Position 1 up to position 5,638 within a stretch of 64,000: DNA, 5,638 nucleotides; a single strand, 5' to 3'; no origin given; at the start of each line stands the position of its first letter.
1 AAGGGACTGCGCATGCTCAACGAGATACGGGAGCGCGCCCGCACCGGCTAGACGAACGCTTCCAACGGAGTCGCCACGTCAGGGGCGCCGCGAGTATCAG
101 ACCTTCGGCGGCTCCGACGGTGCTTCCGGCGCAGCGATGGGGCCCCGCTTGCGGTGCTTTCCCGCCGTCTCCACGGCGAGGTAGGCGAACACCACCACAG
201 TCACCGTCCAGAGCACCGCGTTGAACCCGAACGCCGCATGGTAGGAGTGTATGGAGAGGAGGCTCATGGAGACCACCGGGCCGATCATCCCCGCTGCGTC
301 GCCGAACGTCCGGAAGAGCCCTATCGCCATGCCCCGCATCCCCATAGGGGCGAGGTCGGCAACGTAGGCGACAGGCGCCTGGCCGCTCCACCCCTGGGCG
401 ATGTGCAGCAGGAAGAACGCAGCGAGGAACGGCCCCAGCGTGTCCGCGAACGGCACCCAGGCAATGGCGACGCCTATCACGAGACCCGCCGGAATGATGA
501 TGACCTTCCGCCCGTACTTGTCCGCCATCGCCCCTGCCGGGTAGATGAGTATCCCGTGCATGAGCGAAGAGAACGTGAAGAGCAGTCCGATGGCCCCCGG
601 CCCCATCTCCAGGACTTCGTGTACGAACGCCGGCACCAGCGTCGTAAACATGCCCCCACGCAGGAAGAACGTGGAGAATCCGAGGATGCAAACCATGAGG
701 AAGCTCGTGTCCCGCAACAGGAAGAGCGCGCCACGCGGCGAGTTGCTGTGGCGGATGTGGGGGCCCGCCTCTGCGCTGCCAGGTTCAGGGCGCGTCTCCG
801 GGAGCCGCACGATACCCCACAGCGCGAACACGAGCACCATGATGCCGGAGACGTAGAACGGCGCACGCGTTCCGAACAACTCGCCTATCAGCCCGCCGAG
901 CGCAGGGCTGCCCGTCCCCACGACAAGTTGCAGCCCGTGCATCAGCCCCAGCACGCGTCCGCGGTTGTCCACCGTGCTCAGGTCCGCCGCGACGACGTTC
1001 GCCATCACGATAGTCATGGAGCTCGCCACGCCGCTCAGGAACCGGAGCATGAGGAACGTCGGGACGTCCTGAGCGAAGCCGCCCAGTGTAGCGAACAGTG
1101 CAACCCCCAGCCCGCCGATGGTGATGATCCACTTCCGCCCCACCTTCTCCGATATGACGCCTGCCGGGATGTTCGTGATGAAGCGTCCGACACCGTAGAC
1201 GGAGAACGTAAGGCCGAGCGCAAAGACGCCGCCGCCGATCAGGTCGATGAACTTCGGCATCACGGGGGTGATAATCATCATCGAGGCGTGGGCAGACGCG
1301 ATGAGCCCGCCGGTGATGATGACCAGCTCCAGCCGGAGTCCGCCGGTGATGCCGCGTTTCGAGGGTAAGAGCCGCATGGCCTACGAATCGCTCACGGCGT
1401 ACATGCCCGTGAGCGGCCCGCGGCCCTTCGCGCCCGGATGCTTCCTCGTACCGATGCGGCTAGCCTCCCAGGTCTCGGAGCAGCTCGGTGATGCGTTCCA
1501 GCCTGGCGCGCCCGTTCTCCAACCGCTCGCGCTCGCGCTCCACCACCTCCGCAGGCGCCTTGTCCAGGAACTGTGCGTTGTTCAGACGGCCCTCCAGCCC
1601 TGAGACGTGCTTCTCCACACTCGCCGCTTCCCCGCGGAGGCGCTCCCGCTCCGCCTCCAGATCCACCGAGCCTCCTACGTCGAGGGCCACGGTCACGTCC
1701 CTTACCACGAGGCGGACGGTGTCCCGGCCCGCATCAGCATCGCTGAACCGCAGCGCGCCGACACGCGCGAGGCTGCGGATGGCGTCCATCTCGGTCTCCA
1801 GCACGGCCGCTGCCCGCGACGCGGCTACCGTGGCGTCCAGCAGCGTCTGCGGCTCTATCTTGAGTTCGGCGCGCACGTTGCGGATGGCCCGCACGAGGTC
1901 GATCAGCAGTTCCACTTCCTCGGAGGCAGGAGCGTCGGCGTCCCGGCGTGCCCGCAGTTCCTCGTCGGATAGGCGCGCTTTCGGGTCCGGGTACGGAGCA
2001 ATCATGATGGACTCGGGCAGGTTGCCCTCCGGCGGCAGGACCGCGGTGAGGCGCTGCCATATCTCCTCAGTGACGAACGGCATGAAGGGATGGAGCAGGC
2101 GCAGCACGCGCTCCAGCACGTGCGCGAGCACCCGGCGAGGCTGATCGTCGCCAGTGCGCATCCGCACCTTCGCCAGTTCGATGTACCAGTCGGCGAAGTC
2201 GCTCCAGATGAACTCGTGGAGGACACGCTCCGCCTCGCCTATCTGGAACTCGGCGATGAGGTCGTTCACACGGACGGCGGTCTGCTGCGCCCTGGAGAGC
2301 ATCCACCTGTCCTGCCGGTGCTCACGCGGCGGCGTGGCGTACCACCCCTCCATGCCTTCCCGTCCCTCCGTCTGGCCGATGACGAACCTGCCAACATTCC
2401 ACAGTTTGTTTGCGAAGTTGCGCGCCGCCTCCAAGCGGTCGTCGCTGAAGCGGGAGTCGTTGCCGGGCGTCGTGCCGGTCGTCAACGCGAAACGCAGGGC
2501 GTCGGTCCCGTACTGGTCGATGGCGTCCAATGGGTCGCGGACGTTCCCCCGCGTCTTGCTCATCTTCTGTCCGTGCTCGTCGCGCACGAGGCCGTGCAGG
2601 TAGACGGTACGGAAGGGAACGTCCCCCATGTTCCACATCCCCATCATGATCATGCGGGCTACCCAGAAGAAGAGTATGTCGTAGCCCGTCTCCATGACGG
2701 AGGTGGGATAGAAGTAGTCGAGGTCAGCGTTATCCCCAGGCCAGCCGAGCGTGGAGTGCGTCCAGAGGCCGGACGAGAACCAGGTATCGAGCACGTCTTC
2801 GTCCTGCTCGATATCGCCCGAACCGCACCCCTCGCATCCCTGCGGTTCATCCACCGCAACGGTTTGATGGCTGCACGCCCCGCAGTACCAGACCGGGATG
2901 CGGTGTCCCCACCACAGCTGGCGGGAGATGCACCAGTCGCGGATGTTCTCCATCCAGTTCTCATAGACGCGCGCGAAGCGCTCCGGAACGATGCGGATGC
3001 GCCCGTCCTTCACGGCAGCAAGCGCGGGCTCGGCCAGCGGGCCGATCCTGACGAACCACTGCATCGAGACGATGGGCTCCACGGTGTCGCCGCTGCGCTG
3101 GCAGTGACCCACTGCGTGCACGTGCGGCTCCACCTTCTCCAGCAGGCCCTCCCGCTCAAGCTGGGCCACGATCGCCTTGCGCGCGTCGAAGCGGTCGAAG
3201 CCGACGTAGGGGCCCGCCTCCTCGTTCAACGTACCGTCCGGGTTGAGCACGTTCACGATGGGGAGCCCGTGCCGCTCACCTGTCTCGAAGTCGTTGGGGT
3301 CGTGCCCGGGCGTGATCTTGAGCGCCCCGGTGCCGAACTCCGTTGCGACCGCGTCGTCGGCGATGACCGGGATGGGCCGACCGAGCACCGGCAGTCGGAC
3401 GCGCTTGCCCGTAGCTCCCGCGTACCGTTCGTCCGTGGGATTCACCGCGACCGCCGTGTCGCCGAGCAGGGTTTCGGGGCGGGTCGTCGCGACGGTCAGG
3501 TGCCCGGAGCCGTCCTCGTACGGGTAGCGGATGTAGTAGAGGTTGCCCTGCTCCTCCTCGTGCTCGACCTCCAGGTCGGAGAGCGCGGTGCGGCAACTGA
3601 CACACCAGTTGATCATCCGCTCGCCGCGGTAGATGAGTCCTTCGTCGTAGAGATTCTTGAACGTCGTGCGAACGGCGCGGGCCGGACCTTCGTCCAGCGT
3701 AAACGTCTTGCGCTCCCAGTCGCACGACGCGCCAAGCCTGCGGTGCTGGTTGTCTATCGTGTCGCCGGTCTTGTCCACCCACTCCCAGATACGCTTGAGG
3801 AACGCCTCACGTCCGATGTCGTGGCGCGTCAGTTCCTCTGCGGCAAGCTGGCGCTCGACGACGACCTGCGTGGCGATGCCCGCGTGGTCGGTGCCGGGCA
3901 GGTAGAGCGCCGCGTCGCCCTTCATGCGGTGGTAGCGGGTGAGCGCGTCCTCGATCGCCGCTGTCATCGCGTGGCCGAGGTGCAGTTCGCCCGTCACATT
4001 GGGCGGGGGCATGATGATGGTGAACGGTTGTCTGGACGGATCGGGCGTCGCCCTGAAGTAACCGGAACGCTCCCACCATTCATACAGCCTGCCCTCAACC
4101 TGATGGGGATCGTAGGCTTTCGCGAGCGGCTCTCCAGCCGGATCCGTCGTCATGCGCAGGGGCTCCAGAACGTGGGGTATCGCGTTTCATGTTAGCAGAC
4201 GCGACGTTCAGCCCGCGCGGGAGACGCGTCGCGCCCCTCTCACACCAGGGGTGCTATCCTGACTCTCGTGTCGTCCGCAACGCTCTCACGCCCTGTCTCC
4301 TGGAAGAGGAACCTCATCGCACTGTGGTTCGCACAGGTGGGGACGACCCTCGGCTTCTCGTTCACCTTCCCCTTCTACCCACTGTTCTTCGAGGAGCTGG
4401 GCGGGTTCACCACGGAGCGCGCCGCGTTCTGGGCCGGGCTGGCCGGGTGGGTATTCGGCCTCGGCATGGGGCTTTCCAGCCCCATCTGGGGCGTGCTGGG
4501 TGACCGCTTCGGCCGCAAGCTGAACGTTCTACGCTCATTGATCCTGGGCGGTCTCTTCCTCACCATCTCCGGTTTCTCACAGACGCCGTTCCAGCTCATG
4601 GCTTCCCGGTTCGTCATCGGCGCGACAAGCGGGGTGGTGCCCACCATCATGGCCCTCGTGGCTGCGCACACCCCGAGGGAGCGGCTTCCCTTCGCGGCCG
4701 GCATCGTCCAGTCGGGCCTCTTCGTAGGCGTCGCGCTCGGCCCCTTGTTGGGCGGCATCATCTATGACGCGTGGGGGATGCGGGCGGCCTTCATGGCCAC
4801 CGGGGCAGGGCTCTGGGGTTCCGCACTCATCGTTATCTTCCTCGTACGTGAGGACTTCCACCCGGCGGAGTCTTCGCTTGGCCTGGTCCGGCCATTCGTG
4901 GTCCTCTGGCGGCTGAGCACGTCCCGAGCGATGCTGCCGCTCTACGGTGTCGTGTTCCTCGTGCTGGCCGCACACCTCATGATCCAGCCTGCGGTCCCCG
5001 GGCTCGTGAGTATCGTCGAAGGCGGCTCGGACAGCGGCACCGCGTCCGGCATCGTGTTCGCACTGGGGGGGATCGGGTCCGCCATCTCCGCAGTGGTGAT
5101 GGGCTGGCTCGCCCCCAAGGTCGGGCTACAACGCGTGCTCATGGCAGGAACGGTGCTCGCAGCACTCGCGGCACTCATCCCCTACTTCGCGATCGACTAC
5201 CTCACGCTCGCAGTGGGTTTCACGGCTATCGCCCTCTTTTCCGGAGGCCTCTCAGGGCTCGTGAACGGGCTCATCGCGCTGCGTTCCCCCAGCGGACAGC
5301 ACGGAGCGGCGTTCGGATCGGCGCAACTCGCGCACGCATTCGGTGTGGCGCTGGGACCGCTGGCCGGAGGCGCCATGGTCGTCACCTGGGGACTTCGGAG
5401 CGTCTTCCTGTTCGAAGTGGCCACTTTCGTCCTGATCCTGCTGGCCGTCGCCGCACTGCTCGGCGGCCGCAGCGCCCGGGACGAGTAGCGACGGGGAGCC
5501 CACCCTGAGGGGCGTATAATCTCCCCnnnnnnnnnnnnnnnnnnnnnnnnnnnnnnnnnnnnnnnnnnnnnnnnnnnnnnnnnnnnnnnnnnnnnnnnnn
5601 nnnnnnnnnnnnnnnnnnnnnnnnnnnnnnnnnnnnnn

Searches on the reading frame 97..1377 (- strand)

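Call 62: search_protein_families(library=pfam, proteins=[window:97-1377:-], max_evalue=0.0001)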
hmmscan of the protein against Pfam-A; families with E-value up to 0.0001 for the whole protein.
window:97-1377:- (426 aa): 2 families
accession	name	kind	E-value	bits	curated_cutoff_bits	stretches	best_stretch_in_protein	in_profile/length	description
PF07690.21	MFS_1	-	1.6e-55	188.9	33.4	2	27-259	6-235/347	Major Facilitator Superfamily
PF00083.30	Sugar_tr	-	1e-10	41.5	22.3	1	54-195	48-194/452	Sugar (and other) transporter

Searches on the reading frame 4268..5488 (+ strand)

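Call 62: search_protein_families(library=pfam, proteins=[window:4268-5488:+], max_evalue=0.0001)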
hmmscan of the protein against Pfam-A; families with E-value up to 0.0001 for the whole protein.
window:4268-5488:+ (406 aa): 1 family
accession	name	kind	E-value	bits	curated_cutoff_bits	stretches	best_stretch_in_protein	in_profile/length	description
PF07690.21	MFS_1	-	1.5e-44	152.7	33.4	2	19-270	1-250/347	Major Facilitator Superfamily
